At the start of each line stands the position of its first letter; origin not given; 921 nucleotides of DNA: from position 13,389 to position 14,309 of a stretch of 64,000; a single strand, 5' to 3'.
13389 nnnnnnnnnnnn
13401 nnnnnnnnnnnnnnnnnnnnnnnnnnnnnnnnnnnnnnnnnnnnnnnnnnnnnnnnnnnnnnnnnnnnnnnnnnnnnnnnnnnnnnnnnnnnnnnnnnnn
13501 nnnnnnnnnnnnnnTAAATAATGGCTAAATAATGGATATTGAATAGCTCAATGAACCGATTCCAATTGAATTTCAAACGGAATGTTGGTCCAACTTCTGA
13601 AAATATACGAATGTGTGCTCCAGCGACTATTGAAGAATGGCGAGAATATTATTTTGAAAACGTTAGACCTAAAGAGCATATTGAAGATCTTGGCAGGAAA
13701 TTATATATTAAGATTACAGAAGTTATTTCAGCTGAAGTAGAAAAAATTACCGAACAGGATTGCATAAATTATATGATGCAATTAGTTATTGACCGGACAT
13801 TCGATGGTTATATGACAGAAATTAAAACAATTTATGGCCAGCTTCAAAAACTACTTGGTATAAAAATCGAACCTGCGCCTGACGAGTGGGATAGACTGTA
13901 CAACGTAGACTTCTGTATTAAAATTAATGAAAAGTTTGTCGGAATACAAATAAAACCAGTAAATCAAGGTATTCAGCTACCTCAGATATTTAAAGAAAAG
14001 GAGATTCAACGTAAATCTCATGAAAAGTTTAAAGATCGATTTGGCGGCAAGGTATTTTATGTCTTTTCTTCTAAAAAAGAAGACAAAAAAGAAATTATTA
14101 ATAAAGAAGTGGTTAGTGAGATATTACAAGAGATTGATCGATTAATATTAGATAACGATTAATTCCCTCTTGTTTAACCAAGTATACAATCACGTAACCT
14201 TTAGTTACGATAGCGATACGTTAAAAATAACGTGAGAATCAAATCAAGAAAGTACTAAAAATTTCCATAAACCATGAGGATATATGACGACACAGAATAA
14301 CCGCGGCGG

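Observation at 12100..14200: AT-rich island encoding a DNA methyltransferase fused to a degenerate thermonuclease-like domain plus a downstream partner ORF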

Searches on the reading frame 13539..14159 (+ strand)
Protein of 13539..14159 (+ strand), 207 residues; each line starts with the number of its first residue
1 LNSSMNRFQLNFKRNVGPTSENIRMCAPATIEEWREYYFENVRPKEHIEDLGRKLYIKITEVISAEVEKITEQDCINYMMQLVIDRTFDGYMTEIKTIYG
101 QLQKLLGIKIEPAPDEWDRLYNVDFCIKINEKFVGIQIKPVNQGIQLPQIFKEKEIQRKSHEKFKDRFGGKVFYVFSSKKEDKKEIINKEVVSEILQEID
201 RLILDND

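Call 3: search_protein_families(library=pfam, proteins=[window:13539-14159:+], max_evalue=1)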
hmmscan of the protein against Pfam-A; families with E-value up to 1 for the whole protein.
window:13539-14159:+ (207 aa): 2 families
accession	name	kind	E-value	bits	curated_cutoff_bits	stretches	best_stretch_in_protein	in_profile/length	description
PF09568.16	RE_MjaI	-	5.7e-49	166.6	22.7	1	1-166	4-160/164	MjaI restriction endonuclease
PF05883.17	Baculo_RING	-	0.14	12.6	26.7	0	126-185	32-94/139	Baculovirus U-box/Ring-like domain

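Call 4: search_protein_families(library=ncbifam, proteins=[window:13539-14159:+], max_evalue=1)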
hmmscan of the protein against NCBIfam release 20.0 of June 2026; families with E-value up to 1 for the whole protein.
window:13539-14159:+ (207 aa): 0 families

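Call 5: search_protein_families(library=padloc, proteins=[window:13539-14159:+], max_evalue=1)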
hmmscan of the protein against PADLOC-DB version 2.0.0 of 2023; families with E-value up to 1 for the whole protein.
window:13539-14159:+ (207 aa): 2 families
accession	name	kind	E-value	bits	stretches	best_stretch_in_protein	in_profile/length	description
PDLC03450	REase_II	-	1.5e-29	101.1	1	23-202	4-193/197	Type II restriction enzyme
PDLC03519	REase_II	-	6.9e-09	33.8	1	14-167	55-206/222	Type II restriction enzyme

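Call 8: search_solved_structures(query=window:13539-14159:+, max_evalue=10, show_alignments=1)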
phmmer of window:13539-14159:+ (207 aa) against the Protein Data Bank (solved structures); distinct sequences matched with E-value up to 10: 0.

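Call 11: find_homologous_proteins(query=window:13539-14159:+, max_evalue=0.001)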
Query window:13539-14159:+ (207 aa): 4805 proteins with E <= 0.001 among 4903 candidates; the best 120 are listed.
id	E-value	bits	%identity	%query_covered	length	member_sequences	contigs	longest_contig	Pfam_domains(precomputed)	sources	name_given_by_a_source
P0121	4.6e-124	430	94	100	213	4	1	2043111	PF09568.18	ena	-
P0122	1.0e-106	373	83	98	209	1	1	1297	PF09568.18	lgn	-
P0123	1.1e-104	366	80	98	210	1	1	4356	PF09568.18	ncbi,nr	ncbi:MAG: MjaI family restriction endonuclease [bacterium]|nr:MjaI family restriction endonuclease [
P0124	5.0e-104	364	80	98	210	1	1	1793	PF09568.18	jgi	jgi:hypothetical protein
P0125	2.0e-103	362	80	98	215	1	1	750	PF09568.18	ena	-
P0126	3.6e-103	361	78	98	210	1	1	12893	PF09568.18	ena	-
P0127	3.7e-103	361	80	98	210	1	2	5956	PF09568.18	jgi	-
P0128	3.8e-103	361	78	98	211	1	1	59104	PF09568.18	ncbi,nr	ncbi:MAG: MjaI family restriction endonuclease [Syntrophorhabdaceae bacterium]|nr:MjaI family restri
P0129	9.4e-103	360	80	98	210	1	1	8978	PF09568.18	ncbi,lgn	ncbi:MAG: MjaI family restriction endonuclease [Thermodesulfobacteriota bacterium]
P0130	1.1e-102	360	78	98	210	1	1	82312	PF09568.18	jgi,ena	-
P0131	1.3e-102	360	78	98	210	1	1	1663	PF09568.18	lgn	-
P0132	1.8e-102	359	77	98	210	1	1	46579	PF09568.18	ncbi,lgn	-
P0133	1.9e-102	359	79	98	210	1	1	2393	PF09568.18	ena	-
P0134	2.0e-102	359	77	98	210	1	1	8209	PF09568.18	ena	-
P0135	2.2e-102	359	77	98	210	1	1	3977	PF09568.18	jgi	jgi:hypothetical protein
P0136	3.3e-102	358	78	98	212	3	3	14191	PF09568.18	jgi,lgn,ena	-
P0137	3.3e-102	358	80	98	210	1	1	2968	PF09568.18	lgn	-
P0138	3.4e-102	358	78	98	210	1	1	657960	PF09568.18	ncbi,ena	-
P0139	3.4e-102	358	78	98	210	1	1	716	PF09568.18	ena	-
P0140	3.7e-102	358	79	98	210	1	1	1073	PF09568.18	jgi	jgi:hypothetical protein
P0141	4.4e-102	358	79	98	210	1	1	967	PF09568.18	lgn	-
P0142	4.7e-102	358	79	98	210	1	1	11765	PF09568.18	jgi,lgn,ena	jgi:hypothetical protein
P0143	4.8e-102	358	77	98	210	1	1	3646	PF09568.18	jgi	jgi:hypothetical protein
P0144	5.6e-102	358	78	98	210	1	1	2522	PF09568.18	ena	-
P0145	6.0e-102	357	77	98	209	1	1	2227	PF09568.18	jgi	jgi:hypothetical protein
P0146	6.1e-102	357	76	98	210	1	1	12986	PF09568.18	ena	-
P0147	6.2e-102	357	78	98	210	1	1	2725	PF09568.18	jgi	jgi:hypothetical protein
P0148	6.4e-102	357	79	98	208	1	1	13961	PF09568.18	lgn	-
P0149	6.7e-102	357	79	98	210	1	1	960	PF09568.18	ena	-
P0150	6.9e-102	357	78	98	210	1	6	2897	PF09568.18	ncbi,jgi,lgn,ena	-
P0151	7.3e-102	357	77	98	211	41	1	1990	PF09568.18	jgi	jgi:hypothetical protein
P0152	7.6e-102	357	79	98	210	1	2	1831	PF09568.18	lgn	-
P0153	7.6e-102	357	78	98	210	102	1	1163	PF09568.18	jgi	-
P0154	7.8e-102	357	76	98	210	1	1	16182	PF09568.18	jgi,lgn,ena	-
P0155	7.9e-102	357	79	98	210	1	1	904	PF09568.18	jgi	jgi:hypothetical protein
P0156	8.0e-102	357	78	98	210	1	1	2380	PF09568.18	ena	-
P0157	9.1e-102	357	79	98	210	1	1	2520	PF09568.18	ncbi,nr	ncbi:MAG: MjaI family restriction endonuclease [Candidatus Lokiarchaeota archaeon]|nr:MjaI family re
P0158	9.2e-102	357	77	98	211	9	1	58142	PF09568.18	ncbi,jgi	-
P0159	9.4e-102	357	78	98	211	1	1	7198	PF09568.18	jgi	jgi:hypothetical protein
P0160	1.0e-101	357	78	98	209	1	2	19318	PF09568.18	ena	-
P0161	1.1e-101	357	77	99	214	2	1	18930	PF09568.18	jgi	-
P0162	1.3e-101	356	77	98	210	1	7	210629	PF09568.18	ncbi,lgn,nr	ncbi:MAG: MjaI family restriction endonuclease [Deltaproteobacteria bacterium]|nr:MjaI family restri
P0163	1.5e-101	356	76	98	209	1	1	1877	PF09568.18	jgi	jgi:hypothetical protein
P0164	1.6e-101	356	77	98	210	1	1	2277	PF09568.18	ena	-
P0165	1.7e-101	356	78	98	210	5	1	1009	PF09568.18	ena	-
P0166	1.7e-101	356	78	98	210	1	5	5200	PF09568.18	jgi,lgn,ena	-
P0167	1.7e-101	356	77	98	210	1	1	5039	PF09568.18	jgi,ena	-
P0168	1.7e-101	356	77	98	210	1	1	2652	PF09568.18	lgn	-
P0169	1.8e-101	356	78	98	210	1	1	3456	PF09568.18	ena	-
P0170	2.1e-101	356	80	98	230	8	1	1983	PF09568.18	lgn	-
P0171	2.2e-101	356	78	98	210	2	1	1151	PF09568.18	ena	-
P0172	2.4e-101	355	78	98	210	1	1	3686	PF09568.18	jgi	jgi:hypothetical protein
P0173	2.5e-101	355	76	98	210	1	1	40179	PF09568.18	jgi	jgi:hypothetical protein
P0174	2.6e-101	355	77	98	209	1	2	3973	PF09568.18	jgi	jgi:Mor family transcriptional regulator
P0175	2.8e-101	355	77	98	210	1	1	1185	PF09568.18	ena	-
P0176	3.2e-101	355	78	98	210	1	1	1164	PF09568.18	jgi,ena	-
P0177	3.2e-101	355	77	98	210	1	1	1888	PF09568.18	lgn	-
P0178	3.4e-101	355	77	98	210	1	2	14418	PF09568.18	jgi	jgi:hypothetical protein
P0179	3.5e-101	355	78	98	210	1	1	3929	PF09568.18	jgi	-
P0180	3.6e-101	355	77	98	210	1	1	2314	PF09568.18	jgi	-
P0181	3.6e-101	355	78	98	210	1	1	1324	PF09568.18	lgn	-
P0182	3.7e-101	355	77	98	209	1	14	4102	PF09568.18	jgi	jgi:Mor family transcriptional regulator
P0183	3.7e-101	355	77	98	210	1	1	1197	PF09568.18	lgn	-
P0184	4.0e-101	355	77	98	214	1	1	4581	PF09568.18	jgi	jgi:hypothetical protein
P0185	4.8e-101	355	77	98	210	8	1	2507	PF09568.18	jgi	-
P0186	4.9e-101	354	78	98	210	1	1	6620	PF09568.18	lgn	-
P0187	5.1e-101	354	77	98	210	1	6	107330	PF09568.18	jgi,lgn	-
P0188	5.3e-101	354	77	98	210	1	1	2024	PF09568.18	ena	-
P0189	5.6e-101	354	78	99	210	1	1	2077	PF09568.18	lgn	-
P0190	5.8e-101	354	77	98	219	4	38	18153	PF09568.18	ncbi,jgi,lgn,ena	ncbi:MAG: MjaI family restriction endonuclease [Thermodesulfobacteriota bacterium]|jgi:hypothetical 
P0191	5.8e-101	354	77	98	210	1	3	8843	PF09568.18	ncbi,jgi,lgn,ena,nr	ncbi:MAG: MjaI family restriction endonuclease [Desulfobulbaceae bacterium]|jgi:hypothetical protein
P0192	5.9e-101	354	77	98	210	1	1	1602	PF09568.18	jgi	-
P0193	6.3e-101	354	76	98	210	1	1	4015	PF09568.18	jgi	-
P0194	6.3e-101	354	78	98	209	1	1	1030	PF09568.18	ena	-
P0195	6.8e-101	354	76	98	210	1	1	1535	PF09568.18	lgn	-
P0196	7.1e-101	354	76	98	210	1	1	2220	PF09568.18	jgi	jgi:hypothetical protein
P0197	7.1e-101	354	77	98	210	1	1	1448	PF09568.18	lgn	-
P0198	8.6e-101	354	77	98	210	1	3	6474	PF09568.18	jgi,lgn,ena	jgi:hypothetical protein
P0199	8.7e-101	354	76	98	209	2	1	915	PF09568.18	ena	-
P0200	1.0e-100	353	77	98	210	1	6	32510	PF09568.18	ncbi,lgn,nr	ncbi:MAG: MjaI family restriction endonuclease [Syntrophales bacterium]|nr:MjaI family restriction e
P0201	1.1e-100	353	78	98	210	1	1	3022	PF09568.18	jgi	jgi:hypothetical protein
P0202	1.2e-100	353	78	91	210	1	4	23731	PF09568.18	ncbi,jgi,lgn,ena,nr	ncbi:MAG: MjaI family restriction endonuclease [Syntrophaceae bacterium]|nr:MjaI family restriction 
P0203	1.2e-100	353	78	98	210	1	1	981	PF09568.18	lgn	-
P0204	1.3e-100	353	77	98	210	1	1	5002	PF09568.18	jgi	jgi:hypothetical protein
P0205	1.3e-100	353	76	98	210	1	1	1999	PF09568.18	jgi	jgi:hypothetical protein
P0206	1.5e-100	353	78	98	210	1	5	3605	PF09568.18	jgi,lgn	jgi:hypothetical protein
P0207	1.7e-100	353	77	98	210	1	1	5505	PF09568.18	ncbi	-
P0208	1.8e-100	353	77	98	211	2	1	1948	PF09568.18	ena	-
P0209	1.9e-100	353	78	98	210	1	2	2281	PF09568.18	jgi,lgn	jgi:hypothetical protein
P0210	2.1e-100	352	76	98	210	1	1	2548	PF09568.18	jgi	jgi:hypothetical protein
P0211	2.3e-100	352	76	98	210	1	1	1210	PF09568.18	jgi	-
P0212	2.3e-100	352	77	99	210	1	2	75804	PF09568.18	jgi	jgi:hypothetical protein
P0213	2.4e-100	352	77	98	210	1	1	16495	PF09568.18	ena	-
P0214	2.5e-100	352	77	98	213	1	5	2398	PF09568.18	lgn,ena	-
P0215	3.0e-100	352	75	98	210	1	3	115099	PF09568.18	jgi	jgi:Mor family transcriptional regulator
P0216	3.6e-100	352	77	98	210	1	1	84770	PF09568.18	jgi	jgi:hypothetical protein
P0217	3.6e-100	352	77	98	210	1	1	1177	PF09568.18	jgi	jgi:hypothetical protein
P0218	3.9e-100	352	75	98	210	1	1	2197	PF09568.18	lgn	-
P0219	4.0e-100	351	77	98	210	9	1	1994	PF09568.18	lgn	-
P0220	4.4e-100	351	76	98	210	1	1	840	PF09568.18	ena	-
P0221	4.4e-100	351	76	98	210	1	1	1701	PF09568.18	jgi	jgi:hypothetical protein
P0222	4.7e-100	351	77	98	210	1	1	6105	PF09568.18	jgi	jgi:hypothetical protein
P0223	5.0e-100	351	74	98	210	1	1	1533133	PF09568.18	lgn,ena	-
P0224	5.3e-100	351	77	98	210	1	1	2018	PF09568.18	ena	-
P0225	5.4e-100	351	78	98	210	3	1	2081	PF09568.18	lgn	-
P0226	5.5e-100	351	77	98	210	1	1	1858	PF09568.18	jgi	-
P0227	5.6e-100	351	75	98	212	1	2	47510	PF09568.18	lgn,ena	-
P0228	6.0e-100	351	77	98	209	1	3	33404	PF09568.18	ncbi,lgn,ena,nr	ncbi:MAG: MjaI family restriction endonuclease [Methanophagales archaeon]|nr:MjaI family restriction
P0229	6.3e-100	351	76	98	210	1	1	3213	PF09568.18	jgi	-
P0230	6.3e-100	351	76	98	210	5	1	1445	PF09568.18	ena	-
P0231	6.4e-100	351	76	98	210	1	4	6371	PF09568.18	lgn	-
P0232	6.8e-100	351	75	98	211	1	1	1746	PF09568.18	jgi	jgi:hypothetical protein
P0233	6.9e-100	351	76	98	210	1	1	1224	PF09568.18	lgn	-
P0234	7.2e-100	351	77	98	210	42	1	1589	PF09568.18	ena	-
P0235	7.3e-100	351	76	98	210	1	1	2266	PF09568.18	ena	-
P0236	7.3e-100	351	78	98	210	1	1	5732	PF09568.18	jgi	jgi:hypothetical protein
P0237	8.5e-100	350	76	98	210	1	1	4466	PF09568.18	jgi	jgi:hypothetical protein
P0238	8.6e-100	350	76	98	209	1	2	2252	PF09568.18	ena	-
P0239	9.5e-100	350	75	99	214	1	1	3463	PF09568.18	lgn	-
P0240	1.3e-99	350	76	99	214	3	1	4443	PF09568.18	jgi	jgi:hypothetical protein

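Call 39: predict_structure(alignment_id=A3)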
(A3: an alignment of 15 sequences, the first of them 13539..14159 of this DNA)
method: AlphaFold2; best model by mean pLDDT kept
length: 207 residues; sequences in the alignment: 15
mean_pLDDT: 70.7   pTM: 0.54
mean pLDDT of the five models: 70.7, 69.8, 67.8, 66.8, 63.3
residues with pLDDT >= 90: 31; 70-90: 88; 50-70: 52; < 50: 36
segments of 3 or more residues with pLDDT < 50: 1-27, 143-151
pLDDT, mean of each block of 10 residues (from residue 1): 37 43 47 71 76 77 60 78 64 64 88 75 85 86 47 65 91 81 78 92 80
secondary structure, 60 per line:
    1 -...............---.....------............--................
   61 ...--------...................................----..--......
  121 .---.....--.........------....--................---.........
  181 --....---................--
elements in order: H2-16 H20-24 H31-42 H45-63 H72-106 H115-121 E125-129 E132-140 H147-150 H153-168 E172-180 E183-186 H190-205

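Call 59: search_dna_similar(query=P0121, collection=plasmids, mode=protein, max_evalue=0.001, max_rows=25)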
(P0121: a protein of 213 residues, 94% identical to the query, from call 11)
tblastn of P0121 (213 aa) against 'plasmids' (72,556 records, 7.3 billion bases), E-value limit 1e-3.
Records with a match: 4; places in all: 4; records where one place covers at least 80% of the query: 4.
Best place of each record, by identity: <60% 4.
By first word of the organism name: Paenibacillus 2; Clostridioides 2.
By predicted mobility (MOB-suite, as given by PLSDB): non-mobilizable 4.
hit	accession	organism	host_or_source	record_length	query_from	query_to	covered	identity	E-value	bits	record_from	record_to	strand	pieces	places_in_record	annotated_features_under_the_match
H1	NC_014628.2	Paenibacillus polymyxa SC2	-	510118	8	183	83%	22.9%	1e-4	50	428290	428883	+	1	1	MjaI family restriction endonuclease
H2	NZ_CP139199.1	Paenibacillus polymyxa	mixed culture,soil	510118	8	183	83%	22.9%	1e-4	50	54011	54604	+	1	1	MjaI family restriction endonuclease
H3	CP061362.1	Clostridioides sp. ES-W-0016-02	water,pond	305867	8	183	83%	22.7%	4e-5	51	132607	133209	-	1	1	MjaI family restriction endonuclease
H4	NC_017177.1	Clostridioides difficile BI1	Homo sapiens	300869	8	183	83%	22.2%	1e-3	47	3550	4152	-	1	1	MjaI family restriction endonuclease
